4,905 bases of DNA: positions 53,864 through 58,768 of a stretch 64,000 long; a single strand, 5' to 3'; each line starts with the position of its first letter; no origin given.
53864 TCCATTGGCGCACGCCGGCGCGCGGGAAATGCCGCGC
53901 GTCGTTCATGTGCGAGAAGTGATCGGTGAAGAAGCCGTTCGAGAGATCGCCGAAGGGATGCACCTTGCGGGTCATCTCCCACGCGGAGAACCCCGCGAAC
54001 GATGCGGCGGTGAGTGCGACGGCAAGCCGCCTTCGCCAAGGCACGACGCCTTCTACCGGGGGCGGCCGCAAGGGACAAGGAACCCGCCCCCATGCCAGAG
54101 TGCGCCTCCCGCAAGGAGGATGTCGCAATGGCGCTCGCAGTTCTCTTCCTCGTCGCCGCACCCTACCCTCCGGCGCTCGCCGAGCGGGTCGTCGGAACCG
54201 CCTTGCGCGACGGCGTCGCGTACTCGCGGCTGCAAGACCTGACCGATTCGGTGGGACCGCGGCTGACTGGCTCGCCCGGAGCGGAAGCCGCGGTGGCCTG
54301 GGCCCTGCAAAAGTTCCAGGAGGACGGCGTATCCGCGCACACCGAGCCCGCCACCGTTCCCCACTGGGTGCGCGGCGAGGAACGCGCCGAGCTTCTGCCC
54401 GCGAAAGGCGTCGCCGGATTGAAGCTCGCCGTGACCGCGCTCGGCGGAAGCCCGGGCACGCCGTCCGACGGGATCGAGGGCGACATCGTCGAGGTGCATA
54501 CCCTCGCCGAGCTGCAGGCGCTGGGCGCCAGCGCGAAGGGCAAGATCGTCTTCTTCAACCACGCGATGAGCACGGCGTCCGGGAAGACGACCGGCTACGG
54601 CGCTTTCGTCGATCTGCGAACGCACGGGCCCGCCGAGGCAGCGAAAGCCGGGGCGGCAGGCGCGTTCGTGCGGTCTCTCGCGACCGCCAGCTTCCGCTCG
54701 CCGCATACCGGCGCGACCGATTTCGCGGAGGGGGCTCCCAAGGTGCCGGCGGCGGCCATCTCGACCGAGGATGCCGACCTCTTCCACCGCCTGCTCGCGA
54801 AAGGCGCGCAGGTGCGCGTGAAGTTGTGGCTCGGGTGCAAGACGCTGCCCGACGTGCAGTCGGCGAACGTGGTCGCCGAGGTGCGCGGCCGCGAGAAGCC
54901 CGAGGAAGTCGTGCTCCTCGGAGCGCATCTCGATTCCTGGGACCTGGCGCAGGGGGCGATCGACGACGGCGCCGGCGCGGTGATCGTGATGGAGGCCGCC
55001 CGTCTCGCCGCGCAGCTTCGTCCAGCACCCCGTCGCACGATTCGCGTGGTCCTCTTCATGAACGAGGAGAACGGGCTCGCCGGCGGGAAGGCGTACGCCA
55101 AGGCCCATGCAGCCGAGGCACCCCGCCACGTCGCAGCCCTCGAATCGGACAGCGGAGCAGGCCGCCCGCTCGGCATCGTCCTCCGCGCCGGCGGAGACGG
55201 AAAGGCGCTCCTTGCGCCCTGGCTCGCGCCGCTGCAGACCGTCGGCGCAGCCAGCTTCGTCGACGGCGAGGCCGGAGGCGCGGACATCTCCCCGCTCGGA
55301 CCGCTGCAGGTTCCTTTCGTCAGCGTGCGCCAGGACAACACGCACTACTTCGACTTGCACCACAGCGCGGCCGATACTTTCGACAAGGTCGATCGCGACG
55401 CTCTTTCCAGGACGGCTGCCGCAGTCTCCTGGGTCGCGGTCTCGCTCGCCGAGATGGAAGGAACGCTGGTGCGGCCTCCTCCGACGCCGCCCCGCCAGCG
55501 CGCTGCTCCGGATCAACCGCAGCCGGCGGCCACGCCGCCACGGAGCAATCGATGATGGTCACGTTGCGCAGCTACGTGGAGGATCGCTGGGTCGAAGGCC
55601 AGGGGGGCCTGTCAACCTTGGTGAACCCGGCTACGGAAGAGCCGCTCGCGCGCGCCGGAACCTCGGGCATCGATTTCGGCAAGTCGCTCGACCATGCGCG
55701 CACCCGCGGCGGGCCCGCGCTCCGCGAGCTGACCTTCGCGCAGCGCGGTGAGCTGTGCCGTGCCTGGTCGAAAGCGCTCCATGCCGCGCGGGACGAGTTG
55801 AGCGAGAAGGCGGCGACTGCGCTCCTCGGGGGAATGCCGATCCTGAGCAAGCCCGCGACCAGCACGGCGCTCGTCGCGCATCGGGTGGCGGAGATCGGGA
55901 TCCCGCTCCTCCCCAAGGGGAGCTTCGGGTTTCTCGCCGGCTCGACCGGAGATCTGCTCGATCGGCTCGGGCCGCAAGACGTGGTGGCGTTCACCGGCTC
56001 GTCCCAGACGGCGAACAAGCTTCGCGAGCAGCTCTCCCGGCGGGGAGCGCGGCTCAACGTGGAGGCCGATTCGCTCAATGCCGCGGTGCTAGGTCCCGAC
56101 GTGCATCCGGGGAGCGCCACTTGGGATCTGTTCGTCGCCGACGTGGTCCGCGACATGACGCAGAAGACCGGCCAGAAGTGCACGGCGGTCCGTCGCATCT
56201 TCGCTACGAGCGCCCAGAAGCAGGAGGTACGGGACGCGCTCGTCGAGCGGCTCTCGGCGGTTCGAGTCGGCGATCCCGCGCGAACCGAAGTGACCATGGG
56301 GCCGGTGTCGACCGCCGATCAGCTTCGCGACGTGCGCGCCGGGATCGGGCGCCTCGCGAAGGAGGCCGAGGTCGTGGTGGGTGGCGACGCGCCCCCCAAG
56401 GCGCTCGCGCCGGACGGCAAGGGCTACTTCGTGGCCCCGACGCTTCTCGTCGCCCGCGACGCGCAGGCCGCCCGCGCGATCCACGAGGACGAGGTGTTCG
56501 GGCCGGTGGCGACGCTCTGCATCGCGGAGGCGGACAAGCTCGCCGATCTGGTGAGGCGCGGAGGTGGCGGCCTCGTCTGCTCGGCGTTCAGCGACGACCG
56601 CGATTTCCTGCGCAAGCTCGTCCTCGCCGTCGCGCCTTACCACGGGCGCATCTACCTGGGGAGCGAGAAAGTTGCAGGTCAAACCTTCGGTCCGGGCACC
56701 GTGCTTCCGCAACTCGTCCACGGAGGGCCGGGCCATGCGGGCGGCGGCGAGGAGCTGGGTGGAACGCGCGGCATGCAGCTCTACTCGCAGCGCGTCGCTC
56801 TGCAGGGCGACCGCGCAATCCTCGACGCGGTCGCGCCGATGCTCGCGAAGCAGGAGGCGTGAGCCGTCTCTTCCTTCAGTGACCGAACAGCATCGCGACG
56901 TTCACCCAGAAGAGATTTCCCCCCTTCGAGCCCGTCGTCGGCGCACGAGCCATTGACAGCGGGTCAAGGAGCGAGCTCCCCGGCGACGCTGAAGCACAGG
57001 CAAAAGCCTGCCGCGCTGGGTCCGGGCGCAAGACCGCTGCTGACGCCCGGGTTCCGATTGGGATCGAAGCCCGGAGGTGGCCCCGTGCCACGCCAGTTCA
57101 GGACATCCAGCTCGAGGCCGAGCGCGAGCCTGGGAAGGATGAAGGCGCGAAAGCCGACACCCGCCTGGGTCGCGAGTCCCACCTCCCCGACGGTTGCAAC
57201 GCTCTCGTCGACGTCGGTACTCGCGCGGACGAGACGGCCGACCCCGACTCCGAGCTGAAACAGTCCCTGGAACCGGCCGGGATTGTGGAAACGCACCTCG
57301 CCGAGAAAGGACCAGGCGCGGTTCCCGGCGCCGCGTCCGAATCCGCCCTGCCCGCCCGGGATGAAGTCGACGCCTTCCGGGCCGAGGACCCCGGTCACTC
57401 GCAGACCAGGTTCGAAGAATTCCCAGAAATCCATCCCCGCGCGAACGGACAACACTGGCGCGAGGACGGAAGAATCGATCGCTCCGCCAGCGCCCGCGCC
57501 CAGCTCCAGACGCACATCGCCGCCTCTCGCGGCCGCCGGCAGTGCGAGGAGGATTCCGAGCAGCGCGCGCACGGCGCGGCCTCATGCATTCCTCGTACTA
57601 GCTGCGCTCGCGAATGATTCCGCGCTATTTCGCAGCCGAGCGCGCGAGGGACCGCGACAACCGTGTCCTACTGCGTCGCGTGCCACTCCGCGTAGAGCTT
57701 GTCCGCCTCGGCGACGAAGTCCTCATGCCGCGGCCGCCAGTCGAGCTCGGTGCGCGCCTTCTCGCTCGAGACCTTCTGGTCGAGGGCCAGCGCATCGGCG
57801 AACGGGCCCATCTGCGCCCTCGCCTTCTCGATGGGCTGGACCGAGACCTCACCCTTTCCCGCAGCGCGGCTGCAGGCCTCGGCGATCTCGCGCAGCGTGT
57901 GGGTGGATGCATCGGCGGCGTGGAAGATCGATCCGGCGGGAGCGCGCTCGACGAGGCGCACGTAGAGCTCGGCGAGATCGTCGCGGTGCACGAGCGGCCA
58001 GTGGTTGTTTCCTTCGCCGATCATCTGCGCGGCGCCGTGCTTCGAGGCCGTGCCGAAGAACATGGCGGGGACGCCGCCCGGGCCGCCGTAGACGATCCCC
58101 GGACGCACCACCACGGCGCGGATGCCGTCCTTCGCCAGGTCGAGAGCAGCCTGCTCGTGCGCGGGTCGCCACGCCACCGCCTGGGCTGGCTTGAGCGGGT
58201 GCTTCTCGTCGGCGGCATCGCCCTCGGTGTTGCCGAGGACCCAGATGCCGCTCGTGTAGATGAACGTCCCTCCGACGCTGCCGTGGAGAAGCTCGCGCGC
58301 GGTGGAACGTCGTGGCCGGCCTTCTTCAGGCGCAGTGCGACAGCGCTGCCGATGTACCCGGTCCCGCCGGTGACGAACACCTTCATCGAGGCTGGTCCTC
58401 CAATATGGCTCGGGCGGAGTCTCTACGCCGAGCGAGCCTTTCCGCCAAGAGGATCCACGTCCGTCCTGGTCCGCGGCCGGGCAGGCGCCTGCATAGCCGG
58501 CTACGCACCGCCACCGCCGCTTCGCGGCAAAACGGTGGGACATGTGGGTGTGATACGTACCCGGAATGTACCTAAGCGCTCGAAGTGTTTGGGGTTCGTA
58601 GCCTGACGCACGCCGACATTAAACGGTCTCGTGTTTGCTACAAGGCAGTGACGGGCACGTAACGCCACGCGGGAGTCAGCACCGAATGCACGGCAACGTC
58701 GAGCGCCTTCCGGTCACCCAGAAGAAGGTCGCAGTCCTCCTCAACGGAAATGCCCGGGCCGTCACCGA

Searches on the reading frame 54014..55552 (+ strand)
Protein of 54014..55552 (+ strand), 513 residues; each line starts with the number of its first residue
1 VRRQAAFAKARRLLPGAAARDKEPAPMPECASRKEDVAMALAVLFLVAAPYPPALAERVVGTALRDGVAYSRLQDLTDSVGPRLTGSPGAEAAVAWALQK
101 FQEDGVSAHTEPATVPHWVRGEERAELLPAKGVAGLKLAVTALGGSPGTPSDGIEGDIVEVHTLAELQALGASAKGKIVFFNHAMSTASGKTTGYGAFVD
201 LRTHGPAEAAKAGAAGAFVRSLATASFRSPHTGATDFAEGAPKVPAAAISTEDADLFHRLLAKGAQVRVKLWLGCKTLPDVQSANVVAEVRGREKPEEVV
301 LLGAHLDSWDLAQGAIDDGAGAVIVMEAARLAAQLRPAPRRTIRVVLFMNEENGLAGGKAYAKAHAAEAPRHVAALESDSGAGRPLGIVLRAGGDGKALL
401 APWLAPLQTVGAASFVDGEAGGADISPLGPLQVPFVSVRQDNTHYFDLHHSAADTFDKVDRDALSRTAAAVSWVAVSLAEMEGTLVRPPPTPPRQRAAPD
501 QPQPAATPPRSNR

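Call 27: search_protein_families(library=pfam, proteins=[window:54014-55552:+])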
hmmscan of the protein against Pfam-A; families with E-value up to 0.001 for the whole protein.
window:54014-55552:+ (513 aa): 2 families
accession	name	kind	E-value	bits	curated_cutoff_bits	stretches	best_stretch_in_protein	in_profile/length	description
PF04389.22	Peptidase_M28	-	7.4e-28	98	21.3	1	285-472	1-190/193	Peptidase family M28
PF01546.33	Peptidase_M20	-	2.5e-05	24.7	24.6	1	312-375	30-94/206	Peptidase family M20/M25/M40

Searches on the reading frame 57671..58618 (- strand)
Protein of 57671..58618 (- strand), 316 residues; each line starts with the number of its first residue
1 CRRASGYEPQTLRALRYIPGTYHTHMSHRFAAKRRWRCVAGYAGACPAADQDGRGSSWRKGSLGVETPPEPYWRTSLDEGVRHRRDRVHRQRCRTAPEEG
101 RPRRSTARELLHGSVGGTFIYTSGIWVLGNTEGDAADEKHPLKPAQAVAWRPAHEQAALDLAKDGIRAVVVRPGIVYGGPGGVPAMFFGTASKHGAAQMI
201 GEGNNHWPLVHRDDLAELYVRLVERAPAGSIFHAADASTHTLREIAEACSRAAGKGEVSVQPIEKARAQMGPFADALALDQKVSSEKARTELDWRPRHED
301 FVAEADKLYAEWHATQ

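Call 54: search_protein_families(library=pfam, proteins=[window:57671-58618:-])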
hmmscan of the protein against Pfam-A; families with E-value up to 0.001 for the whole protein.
window:57671-58618:- (316 aa): 2 families
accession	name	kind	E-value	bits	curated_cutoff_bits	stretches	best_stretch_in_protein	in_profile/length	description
PF01370.27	Epimerase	-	0.00012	22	20.9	1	153-231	148-236/240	NAD dependent epimerase/dehydratase family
PF04321.23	RmlD_sub_bind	-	0.0009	18.8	27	0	115-302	92-282/287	RmlD substrate binding domain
